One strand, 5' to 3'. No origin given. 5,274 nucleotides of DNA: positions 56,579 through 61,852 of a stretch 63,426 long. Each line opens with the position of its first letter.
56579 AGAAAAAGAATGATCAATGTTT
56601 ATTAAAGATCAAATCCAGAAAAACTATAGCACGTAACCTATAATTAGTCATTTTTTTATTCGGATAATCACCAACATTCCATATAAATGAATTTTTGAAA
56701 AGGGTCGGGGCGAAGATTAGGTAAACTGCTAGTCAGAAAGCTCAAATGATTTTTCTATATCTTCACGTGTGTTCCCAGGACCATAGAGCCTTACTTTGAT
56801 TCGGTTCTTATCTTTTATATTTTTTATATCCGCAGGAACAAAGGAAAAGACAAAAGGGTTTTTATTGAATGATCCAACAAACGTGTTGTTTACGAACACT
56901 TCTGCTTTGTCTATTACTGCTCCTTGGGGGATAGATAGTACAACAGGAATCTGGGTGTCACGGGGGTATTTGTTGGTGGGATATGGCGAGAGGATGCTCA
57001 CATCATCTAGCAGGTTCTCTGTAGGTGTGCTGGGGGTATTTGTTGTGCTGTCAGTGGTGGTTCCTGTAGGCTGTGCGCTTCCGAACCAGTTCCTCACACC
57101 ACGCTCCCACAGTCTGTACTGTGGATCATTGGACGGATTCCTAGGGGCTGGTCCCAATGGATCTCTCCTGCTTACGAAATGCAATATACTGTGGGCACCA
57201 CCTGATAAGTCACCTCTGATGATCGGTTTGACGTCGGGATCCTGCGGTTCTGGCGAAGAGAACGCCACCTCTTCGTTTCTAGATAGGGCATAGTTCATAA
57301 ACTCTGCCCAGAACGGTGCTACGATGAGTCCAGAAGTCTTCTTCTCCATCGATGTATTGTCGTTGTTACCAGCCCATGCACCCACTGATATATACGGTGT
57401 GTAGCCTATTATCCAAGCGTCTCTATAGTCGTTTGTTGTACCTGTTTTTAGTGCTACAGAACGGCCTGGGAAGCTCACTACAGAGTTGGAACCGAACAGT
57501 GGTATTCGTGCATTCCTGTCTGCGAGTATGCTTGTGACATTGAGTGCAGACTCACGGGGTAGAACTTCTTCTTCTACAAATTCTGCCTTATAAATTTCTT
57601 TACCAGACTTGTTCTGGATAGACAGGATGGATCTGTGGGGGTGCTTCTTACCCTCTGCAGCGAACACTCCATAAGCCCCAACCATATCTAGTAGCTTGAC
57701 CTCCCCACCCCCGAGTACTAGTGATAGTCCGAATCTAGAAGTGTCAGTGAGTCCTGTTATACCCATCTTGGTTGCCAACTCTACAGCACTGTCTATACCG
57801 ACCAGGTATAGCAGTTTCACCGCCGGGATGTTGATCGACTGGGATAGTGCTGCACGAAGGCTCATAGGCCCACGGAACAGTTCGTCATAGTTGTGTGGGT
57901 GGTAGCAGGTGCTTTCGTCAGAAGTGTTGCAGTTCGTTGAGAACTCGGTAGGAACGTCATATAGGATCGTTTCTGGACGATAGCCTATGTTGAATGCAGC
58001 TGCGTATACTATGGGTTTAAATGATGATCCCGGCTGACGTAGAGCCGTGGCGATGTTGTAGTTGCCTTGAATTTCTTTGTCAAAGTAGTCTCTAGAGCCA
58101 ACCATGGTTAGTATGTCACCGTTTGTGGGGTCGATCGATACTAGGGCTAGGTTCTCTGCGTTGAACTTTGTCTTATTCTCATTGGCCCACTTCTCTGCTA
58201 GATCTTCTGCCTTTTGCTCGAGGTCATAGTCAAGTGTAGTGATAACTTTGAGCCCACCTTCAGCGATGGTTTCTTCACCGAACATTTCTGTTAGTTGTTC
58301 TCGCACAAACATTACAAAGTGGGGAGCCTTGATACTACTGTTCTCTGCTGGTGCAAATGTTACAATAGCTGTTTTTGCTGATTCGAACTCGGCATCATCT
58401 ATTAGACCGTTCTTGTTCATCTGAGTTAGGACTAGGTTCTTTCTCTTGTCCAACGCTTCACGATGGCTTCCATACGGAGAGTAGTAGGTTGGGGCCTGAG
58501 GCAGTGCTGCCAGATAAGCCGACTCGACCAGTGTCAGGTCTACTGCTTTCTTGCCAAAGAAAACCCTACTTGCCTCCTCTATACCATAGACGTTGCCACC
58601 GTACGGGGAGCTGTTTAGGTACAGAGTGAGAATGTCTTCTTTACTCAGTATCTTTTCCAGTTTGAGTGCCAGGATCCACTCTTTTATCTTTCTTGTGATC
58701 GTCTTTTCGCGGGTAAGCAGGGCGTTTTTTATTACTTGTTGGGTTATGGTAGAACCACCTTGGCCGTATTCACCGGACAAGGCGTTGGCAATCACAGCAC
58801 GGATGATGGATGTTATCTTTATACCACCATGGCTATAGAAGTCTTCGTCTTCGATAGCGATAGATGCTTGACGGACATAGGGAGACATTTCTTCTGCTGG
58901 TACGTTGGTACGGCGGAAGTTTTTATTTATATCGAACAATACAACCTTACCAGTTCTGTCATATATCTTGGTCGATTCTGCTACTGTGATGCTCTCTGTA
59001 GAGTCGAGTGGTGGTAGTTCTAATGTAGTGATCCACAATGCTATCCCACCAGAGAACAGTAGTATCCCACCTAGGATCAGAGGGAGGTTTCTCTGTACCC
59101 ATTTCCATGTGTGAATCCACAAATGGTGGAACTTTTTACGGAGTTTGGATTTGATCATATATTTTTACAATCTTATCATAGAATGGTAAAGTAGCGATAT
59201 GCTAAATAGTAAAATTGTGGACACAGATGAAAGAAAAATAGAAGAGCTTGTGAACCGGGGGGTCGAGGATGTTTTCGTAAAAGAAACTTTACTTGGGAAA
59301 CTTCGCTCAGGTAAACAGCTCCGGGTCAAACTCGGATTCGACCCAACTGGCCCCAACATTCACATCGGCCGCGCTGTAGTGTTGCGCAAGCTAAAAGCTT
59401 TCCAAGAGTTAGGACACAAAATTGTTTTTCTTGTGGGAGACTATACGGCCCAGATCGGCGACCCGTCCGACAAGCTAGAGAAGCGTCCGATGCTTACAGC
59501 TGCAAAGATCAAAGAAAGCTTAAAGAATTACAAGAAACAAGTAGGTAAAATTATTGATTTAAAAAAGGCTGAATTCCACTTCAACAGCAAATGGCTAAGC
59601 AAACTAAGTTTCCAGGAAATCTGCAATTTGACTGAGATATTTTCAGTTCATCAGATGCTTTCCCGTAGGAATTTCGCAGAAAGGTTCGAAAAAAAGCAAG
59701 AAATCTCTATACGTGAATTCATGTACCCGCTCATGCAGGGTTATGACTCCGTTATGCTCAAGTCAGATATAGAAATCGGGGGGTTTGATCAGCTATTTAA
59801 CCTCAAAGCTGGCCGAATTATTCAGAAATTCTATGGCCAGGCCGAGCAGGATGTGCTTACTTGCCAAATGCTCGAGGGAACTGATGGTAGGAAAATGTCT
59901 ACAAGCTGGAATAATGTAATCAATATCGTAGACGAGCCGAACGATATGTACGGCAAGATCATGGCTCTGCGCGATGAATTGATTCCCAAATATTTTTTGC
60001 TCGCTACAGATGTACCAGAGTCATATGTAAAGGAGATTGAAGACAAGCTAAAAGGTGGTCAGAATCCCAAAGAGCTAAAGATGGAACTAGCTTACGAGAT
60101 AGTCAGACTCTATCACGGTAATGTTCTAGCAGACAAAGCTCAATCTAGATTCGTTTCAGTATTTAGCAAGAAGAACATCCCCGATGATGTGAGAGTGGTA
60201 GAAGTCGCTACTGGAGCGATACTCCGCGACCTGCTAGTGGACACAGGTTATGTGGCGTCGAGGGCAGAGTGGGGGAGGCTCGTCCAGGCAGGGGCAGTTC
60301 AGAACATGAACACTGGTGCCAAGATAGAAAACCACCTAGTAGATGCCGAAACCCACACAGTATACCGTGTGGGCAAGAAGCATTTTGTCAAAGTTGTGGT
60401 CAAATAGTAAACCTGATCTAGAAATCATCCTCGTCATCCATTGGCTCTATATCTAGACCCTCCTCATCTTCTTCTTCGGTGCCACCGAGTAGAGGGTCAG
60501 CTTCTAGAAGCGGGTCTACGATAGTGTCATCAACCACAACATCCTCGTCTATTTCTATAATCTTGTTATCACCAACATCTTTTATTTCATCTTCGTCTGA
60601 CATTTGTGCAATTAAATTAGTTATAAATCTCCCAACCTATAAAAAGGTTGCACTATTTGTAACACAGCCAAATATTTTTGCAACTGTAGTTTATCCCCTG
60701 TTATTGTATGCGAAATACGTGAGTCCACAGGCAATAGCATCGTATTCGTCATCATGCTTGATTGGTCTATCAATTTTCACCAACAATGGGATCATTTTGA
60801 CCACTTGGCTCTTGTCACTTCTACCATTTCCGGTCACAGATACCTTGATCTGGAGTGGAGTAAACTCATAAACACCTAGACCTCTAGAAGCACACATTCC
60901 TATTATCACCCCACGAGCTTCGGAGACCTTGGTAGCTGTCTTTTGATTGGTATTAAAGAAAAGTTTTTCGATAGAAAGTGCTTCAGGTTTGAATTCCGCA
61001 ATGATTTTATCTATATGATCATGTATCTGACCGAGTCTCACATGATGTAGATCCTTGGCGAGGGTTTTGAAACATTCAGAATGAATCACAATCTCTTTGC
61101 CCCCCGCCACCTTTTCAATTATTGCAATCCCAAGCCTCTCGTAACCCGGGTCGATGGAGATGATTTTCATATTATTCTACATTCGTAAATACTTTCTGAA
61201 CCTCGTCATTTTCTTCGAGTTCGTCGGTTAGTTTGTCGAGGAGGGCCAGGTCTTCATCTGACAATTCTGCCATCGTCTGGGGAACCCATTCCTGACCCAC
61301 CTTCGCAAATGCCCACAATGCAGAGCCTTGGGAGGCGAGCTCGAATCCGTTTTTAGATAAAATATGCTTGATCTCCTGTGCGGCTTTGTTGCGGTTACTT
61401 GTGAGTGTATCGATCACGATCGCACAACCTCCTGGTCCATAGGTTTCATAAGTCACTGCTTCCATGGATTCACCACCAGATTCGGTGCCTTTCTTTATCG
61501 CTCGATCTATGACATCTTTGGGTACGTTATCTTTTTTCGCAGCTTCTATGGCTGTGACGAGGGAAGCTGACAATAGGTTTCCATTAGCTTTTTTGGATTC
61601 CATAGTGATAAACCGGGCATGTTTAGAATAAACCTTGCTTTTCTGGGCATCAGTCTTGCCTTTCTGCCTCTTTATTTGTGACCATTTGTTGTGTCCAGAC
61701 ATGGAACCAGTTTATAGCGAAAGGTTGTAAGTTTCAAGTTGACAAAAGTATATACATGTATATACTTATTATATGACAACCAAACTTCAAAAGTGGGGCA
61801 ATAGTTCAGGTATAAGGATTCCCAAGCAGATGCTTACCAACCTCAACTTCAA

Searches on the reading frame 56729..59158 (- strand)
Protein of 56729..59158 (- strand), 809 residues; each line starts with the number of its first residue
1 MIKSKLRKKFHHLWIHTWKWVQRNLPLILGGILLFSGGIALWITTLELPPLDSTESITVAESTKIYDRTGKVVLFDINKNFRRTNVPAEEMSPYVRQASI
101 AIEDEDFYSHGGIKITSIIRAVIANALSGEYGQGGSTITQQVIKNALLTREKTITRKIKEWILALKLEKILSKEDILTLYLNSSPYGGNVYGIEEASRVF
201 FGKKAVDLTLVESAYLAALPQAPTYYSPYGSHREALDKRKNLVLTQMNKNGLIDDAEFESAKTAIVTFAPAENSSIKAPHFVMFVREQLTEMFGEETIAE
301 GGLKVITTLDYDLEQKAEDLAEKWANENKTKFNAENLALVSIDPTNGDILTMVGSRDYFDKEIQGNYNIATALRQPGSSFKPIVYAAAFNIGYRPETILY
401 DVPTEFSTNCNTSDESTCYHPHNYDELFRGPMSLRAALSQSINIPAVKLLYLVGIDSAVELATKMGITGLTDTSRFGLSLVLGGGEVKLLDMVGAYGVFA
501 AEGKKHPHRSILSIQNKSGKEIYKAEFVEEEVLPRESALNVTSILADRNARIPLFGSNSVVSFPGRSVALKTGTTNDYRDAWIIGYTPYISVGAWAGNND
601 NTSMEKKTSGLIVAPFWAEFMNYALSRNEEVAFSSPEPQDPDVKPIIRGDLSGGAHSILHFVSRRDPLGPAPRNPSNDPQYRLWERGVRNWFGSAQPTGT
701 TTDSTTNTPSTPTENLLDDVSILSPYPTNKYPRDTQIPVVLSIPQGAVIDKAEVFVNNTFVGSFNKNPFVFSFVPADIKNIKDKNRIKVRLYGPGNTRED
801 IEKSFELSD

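Call 13: search_protein_families(library=pfam, proteins=[window:56729-59158:-], max_evalue=0.001)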
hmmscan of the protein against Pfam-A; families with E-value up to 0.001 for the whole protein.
window:56729-59158:- (809 aa): 2 families
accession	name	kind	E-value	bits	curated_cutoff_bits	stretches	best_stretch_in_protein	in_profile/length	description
PF00912.28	Transgly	-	4.3e-61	205.9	27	1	76-247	7-177/178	Transglycosylase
PF00905.27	Transpeptidase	-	1.7e-15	57.4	22.1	1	339-619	3-296/299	Penicillin binding protein transpeptidase domain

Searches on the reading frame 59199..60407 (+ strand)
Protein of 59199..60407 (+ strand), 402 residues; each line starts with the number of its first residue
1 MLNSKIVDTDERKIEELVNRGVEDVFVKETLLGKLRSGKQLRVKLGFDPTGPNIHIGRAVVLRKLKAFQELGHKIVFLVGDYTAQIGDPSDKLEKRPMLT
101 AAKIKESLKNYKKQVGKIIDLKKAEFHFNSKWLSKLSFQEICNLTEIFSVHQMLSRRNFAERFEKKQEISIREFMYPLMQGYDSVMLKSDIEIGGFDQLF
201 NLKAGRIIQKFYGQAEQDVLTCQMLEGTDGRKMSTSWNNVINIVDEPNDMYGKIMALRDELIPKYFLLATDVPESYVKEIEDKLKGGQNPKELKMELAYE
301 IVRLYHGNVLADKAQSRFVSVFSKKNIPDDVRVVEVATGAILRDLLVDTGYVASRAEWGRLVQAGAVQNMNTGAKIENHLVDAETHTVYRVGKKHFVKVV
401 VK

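Call 70: search_protein_families(library=pfam, proteins=[window:59199-60407:+], max_evalue=0.001)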
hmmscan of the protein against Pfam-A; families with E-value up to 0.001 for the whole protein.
window:59199-60407:+ (402 aa): 1 family
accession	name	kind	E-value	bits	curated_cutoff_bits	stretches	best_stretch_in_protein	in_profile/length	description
PF00579.31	tRNA-synt_1b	-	2.2e-71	241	21.1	1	39-322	4-291/292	tRNA synthetases class I (W and Y)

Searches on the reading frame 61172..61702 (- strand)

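Call 70: search_protein_families(library=pfam, proteins=[window:61172-61702:-], max_evalue=0.001)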
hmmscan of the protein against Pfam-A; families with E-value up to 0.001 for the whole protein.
window:61172-61702:- (176 aa): 2 families
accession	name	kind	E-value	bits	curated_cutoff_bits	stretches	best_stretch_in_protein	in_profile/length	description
PF01709.26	Transcrip_reg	-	1.4e-26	93.6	27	2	80-137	1-58/160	TACO1/YebC second and third domain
PF20772.2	TACO1_YebC_N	-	9e-21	74.6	36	1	5-74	1-72/73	TACO1/YebC protein N-terminal domain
